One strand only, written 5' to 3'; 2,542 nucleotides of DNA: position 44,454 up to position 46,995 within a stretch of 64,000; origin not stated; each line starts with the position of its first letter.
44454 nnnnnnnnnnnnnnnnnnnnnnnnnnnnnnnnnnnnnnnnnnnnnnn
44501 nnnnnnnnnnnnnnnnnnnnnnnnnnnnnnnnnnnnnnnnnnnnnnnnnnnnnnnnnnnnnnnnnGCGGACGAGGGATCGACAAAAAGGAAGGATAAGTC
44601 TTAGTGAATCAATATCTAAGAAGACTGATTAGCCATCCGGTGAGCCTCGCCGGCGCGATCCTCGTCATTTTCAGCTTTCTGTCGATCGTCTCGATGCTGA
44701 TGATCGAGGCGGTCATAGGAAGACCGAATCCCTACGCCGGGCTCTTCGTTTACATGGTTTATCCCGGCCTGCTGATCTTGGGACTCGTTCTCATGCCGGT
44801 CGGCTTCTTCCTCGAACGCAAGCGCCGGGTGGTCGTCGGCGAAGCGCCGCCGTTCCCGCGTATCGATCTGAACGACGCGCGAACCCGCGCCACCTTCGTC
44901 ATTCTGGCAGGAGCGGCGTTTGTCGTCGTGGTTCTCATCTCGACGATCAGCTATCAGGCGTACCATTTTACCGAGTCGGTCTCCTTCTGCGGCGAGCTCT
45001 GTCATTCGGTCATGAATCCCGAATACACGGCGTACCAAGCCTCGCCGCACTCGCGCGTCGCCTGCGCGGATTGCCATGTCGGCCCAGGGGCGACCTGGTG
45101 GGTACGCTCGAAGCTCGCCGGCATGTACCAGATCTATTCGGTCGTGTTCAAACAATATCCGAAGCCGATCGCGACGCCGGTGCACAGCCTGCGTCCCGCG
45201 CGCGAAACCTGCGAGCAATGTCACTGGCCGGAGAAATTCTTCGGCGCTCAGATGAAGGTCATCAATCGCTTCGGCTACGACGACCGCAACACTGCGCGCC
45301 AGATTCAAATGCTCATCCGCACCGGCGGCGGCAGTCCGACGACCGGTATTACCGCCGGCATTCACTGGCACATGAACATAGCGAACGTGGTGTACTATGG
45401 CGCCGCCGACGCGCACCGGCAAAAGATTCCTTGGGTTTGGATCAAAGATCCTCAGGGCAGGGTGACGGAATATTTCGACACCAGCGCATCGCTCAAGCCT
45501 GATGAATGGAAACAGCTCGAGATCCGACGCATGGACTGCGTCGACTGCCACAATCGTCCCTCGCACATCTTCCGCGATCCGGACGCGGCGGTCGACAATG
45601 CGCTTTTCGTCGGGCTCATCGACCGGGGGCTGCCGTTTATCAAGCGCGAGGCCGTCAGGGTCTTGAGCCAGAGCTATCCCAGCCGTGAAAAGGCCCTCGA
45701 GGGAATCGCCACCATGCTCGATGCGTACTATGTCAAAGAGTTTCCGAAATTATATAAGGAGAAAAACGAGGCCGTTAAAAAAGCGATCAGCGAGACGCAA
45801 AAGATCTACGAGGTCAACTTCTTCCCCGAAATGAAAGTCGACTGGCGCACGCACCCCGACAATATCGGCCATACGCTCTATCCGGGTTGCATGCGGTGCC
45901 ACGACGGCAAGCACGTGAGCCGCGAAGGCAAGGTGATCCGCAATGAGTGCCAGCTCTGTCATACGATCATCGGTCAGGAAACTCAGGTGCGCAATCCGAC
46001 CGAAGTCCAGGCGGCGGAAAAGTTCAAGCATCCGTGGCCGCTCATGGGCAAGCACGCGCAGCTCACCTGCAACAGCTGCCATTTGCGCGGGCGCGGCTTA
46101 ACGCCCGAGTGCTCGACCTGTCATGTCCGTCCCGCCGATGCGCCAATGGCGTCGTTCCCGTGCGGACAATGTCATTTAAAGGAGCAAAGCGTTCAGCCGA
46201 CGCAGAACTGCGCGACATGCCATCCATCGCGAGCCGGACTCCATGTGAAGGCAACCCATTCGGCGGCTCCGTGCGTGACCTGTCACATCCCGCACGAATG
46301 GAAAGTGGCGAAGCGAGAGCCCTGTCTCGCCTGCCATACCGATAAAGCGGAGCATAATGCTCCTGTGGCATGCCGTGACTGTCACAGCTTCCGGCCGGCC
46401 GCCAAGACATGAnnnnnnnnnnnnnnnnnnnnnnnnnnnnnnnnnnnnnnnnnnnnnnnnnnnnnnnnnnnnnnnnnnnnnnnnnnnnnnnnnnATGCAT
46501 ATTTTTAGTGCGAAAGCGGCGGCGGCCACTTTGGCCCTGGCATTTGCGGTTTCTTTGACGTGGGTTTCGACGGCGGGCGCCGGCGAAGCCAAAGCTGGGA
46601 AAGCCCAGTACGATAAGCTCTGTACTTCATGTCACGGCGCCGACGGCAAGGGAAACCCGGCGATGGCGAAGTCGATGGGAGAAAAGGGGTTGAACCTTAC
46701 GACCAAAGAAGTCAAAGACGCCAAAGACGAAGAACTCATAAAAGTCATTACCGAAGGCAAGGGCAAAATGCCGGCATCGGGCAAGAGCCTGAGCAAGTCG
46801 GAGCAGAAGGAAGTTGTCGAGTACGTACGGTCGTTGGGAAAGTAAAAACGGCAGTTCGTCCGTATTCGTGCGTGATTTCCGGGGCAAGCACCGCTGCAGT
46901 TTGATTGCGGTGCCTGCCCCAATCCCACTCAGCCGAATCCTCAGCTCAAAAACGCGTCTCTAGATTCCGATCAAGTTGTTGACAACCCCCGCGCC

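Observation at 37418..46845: Extremely heme-dense 9.4 kb segment of a 13.6 kb operon (~56 c-heme motifs) combining a Rieske/cyt b/hexaheme-c complex, a CbcL-like c+b fusion and an ImcH-like 13-heme membrane cytochrome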

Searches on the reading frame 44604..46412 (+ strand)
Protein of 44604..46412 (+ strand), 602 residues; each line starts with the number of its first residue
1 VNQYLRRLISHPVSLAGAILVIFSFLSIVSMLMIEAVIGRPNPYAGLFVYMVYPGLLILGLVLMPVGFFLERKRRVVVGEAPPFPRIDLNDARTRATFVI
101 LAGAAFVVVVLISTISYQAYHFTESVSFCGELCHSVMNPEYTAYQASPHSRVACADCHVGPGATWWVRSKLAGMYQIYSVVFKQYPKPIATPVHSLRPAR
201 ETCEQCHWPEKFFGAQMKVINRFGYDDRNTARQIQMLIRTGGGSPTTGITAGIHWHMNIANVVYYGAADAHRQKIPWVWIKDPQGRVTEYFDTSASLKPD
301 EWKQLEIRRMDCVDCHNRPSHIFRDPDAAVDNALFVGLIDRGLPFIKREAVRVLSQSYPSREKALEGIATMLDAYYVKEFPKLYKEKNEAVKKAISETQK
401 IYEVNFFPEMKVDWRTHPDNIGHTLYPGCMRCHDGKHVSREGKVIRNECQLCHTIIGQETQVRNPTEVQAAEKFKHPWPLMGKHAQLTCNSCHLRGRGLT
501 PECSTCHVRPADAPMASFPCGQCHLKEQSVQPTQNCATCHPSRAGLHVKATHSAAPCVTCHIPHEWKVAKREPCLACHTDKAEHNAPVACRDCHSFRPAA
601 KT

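Call 4: search_protein_families(library=pfam, proteins=[window:44604-46412:+], max_evalue=0.01)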
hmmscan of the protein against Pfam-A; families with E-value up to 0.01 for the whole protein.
window:44604-46412:+ (602 aa): 4 families
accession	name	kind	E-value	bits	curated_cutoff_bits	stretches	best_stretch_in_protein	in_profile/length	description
PF14522.11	Cytochrome_C7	-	6.2e-12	45.6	24.8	1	401-454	43-67/67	Cytochrome c7 and related cytochrome c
PF14537.11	Cytochrom_c3_2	-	4.7e-09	37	25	1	428-507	8-78/79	Cytochrome c3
PF03264.19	Cytochrom_NNT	-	1.1e-08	35.5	24.1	1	96-185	6-99/174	NapC/NirT cytochrome c family, N-terminal region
PF02085.21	Cytochrom_CIII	-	3.8e-06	27.6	22.9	0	468-510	17-56/101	Class III cytochrome C family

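Call 5: search_protein_families(library=ncbifam, proteins=[window:44604-46412:+], max_evalue=0.01)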
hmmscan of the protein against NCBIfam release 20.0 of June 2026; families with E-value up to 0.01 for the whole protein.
window:44604-46412:+ (602 aa): 5 families
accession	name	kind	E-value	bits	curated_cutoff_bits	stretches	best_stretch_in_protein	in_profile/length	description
TIGR03153.1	cytochr_NrfH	equivalog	1.1e-13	51.4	134.2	1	100-207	2-109/138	cytochrome c nitrite reductase small subunit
NF047727.1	4hemeCytCCctA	equivalog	4.2e-06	26.9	180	2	425-497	36-108/109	tetraheme c-type cytochrome CctA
NF011606.0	PRK15032.1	equivalog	0.00044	19.5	455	1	94-181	11-104/390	pentaheme c-type cytochrome TorC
TIGR02162.1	torC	equivalog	0.00048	19.5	478.2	1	95-187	13-110/387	pentaheme c-type cytochrome TorC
NF041762.1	diheme_GEGP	equivalog_domain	0.0053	16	300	1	416-462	17-64/359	GEGP motif-containing diheme protein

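Call 18: find_homologous_proteins(query=window:44604-46412:+, max_evalue=0.00001)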
Query window:44604-46412:+ (602 aa): 7964 proteins with E <= 0.00001 among 8000 candidates; the best 120 are listed.
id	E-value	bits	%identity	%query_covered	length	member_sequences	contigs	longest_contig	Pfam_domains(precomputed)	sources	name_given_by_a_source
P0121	0.0e+0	1268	85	100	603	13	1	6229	PF14537.12,PF02085.22,PF14522.12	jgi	jgi:Cytochrome c3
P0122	0.0e+0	1260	84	100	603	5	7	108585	PF14537.12,PF03264.20,PF14522.12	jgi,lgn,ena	jgi:NapC/NirT cytochrome c family, N-terminal region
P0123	0.0e+0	1223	83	99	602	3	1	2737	PF14537.12,PF03264.20,PF14522.12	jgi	jgi:hypothetical protein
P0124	0.0e+0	1103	73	100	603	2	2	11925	PF14537.12,PF03264.20,PF02085.22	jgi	-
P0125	0.0e+0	1093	72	100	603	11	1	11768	PF14537.12,PF03264.20,PF02085.22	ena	-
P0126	0.0e+0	1061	71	100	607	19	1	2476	PF14537.12,PF02085.22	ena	-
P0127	0.0e+0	1060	72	99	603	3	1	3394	PF14537.12,PF03264.20,PF02085.22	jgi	jgi:hypothetical protein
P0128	0.0e+0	1059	70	100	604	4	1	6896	PF14537.12,PF03264.20,PF02085.22,PF14522.12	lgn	-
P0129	0.0e+0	1057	70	99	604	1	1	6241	PF14537.12,PF03264.20,PF02085.22,PF14522.12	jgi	jgi:hypothetical protein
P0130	0.0e+0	1053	71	99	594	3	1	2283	PF14537.12,PF03264.20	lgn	-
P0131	0.0e+0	1053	70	100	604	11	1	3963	PF14537.12,PF03264.20,PF02085.22,PF14522.12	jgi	-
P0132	0.0e+0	1050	70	100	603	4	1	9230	PF14537.12,PF03264.20,PF02085.22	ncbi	-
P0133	0.0e+0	1050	70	100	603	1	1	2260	PF14537.12,PF03264.20,PF14522.12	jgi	jgi:NapC/NirT cytochrome c family, N-terminal region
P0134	0.0e+0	1046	70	99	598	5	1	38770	PF14537.12,PF03264.20,PF02085.22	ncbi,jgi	jgi:hypothetical protein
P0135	0.0e+0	1044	70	97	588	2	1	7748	PF14537.12,PF03264.20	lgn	-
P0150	0.0e+0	1029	69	100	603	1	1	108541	PF14537.12,PF03264.20,PF02085.22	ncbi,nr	ncbi:MAG: cytochrome c3 family protein [Deltaproteobacteria bacterium]|nr:cytochrome c3 family prote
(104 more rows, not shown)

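Call 20: search_solved_structures(query=window:44604-46412:+, max_evalue=0.01, show_alignments=1)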
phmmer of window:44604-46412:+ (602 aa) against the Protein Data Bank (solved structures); distinct sequences matched with E-value up to 0.01: 3.
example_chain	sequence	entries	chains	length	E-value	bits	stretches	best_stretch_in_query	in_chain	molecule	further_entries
2j7a_C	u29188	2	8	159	2.9e-06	29.1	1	100-218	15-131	CYTOCHROME C QUINOL DEHYDROGENASE NRFH | NAPC/NIRT CYTOCHROME C FAMILY PROTEIN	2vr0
6hr0_A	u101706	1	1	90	0.0012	20.5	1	529-581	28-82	Cytochrome C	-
2k3v_A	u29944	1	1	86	0.0027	19.3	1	520-580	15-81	Tetraheme cytochrome c-type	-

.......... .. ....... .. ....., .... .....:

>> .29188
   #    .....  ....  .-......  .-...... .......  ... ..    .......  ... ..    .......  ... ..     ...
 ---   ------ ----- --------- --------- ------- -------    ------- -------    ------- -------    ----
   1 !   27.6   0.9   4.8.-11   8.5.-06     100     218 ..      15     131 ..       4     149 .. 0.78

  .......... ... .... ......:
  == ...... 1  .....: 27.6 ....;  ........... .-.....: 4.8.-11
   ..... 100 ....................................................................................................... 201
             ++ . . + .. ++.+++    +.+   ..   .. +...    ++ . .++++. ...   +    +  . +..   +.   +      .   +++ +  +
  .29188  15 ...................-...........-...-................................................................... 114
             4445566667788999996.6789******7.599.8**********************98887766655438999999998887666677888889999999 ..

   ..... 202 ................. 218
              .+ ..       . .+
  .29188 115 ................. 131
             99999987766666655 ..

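Call 35: find_encoding_contigs(protein=P0122, flank=10000, max_places=2)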
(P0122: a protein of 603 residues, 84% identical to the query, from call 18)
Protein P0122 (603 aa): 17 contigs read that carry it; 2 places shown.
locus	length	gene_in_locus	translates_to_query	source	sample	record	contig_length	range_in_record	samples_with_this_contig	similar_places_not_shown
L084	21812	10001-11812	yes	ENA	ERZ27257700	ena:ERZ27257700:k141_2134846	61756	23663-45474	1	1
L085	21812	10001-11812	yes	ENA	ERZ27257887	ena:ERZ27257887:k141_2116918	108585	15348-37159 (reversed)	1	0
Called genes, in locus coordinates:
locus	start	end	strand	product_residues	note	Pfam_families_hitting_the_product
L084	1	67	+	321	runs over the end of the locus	PF14522:Cytochrome_C7 (faint), PF14537:Cytochrom_c3_2 (faint), PF22113:Mtrc-MtrF_II-IV_dom (faint), PF22678:Cytochrom_c_NrfB-like, PF09699:Paired_CXXCH_1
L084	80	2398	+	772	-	PF11854:MtrB_PioB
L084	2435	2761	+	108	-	PF13442:Cytochrome_CBB3, PF00034:Cytochrom_C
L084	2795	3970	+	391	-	PF00034:Cytochrom_C, PF13442:Cytochrome_CBB3 (weak), PF00034:Cytochrom_C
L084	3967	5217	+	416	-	PF22678:Cytochrom_c_NrfB-like (faint), PF02085:Cytochrom_CIII (faint), PF09699:Paired_CXXCH_1 (faint), PF14522:Cytochrome_C7 (faint), PF14537:Cytochrom_c3_2 (faint), PF22113:Mtrc-MtrF_II-IV_dom (faint)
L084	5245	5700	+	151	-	PF25471:TM_PetC, PF00355:Rieske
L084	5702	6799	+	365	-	PF00033:Cytochrome_B, PF13631:Cytochrom_B_N_2, PF00032:Cytochrom_B_C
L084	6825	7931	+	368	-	PF14522:Cytochrome_C7 (faint), PF14537:Cytochrom_c3_2 (faint), PF22113:Mtrc-MtrF_II-IV_dom (faint)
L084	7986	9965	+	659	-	PF00684:DnaJ_CXXCXGXG (faint), PF14537:Cytochrom_c3_2 (faint), PF09699:Paired_CXXCH_1 (faint), PF14522:Cytochrome_C7 (faint), PF22113:Mtrc-MtrF_II-IV_dom (faint), PF01292:Ni_hydr_CYTB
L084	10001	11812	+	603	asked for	PF03264:Cytochrom_NNT, PF14522:Cytochrome_C7 (faint), PF14537:Cytochrom_c3_2 (weak)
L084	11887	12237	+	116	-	PF00034:Cytochrom_C, PF13442:Cytochrome_CBB3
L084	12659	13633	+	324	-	PF00582:Usp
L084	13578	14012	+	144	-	PF10865:DUF2703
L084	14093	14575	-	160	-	PF10025:DUF2267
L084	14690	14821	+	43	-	-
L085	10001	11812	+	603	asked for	PF03264:Cytochrom_NNT, PF14522:Cytochrome_C7 (faint), PF14537:Cytochrom_c3_2 (weak)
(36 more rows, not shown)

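Call 36: find_encoding_contigs(protein=P0150, flank=10000, max_places=1)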
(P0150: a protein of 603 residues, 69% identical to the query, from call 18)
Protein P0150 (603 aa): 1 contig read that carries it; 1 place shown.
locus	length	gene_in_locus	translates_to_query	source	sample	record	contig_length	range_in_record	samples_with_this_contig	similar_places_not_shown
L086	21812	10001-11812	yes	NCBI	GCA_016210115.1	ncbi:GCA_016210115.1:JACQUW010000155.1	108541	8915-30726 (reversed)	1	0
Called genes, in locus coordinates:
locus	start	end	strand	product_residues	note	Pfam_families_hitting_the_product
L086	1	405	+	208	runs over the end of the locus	PF13620:CarboxypepD_reg (faint), PF00127:Copper-bind (weak)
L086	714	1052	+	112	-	PF14522:Cytochrome_C7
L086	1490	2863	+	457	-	PF00682:HMGL-like, PF02436:PYC_OADA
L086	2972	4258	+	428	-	PF03264:Cytochrom_NNT (faint), PF14522:Cytochrome_C7 (faint), PF14537:Cytochrom_c3_2 (faint), PF00684:DnaJ_CXXCXGXG (faint), PF09699:Paired_CXXCH_1 (faint)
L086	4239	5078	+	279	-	PF01292:Ni_hydr_CYTB (weak)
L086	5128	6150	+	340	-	PF14522:Cytochrome_C7 (faint), PF22113:Mtrc-MtrF_II-IV_dom (faint), PF09699:Paired_CXXCH_1 (weak), PF14537:Cytochrom_c3_2 (weak), PF09699:Paired_CXXCH_1 (weak)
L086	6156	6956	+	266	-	PF01292:Ni_hydr_CYTB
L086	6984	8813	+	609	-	PF02743:dCache_1, PF00672:HAMP, PF07730:HisKA_3, PF02518:HATPase_c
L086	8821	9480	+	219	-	PF00072:Response_reg, PF00196:GerE, PF04545:Sigma70_r4 (weak), PF08281:Sigma70_r4_2, PF13384:HTH_23 (faint)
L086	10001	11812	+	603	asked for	PF03264:Cytochrom_NNT, PF02085:Cytochrom_CIII (faint), PF14537:Cytochrom_c3_2 (weak)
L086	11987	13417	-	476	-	PF00245:Alk_phosphatase, PF01676:Metalloenzyme (weak)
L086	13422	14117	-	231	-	-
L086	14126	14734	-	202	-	PF02798:GST_N, PF13417:GST_N_3, PF13409:GST_N_2, PF00043:GST_C, PF14497:GST_C_3 (weak), PF13410:GST_C_2 (weak)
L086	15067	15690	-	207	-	PF01625:PMSR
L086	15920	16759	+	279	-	PF13030:DUF3891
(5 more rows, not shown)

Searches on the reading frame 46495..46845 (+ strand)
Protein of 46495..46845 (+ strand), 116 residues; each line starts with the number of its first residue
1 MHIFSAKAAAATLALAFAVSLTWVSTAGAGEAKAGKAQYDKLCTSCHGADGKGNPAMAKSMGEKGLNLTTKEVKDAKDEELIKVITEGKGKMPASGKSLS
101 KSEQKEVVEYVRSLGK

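Call 4: search_protein_families(library=pfam, proteins=[window:46495-46845:+], max_evalue=0.01)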
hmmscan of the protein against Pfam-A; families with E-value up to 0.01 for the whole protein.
window:46495-46845:+ (116 aa): 2 families
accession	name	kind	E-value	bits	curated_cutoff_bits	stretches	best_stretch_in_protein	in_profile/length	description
PF13442.11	Cytochrome_CBB3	-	2.1e-14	54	27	1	31-111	2-68/68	Cytochrome C oxidase, cbb3-type, subunit III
PF00034.26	Cytochrom_C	-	1.9e-11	45.5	21.3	1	32-114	1-89/90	Cytochrome c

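Call 5: search_protein_families(library=ncbifam, proteins=[window:46495-46845:+], max_evalue=0.01)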
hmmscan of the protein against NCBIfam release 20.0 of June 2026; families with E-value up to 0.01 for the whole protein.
window:46495-46845:+ (116 aa): 9 families
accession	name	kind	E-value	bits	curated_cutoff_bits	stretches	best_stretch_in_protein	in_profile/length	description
NF045930.1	Cytc6PetJCyano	equivalog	3e-12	46.5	135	1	11-111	7-102/110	cytochrome c6 PetJ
TIGR00782.1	ccoP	equivalog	2.4e-10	40.2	179.95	1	25-115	196-282/285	cytochrome-c oxidase, cbb3-type subunit III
NF011054.0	PRK14486.1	equivalog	3.3e-08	33.4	447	1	33-114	216-290/294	putative bifunctional cbb3-type cytochrome c oxidase subunit II/cytochrome c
NF045774.1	cytochro_C551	exception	5.8e-07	29.5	118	1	29-111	36-106/110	cytochrome c551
NF045773.1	cytochro_C550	exception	6.7e-07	29.3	125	1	31-112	48-117/118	cytochrome c550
NF050122.1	bc1_QcrC_actin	exception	2.7e-06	26.9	200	1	27-56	36-65/253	cytochrome bc1 complex diheme cytochrome c subunit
NF033864.1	cytochrome579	equivalog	8.2e-05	22.4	280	1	7-115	26-140/179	cytochrome 579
NF052248.1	SorU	equivalog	0.0002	21.6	100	1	56-111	20-72/72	SorU family sulfite dehydrogenase c-type cytochrome subunit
TIGR02603.1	CxxCH_TIGR02603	domain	0.0061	16.6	68.15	0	30-56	1-27/134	putative heme-binding domain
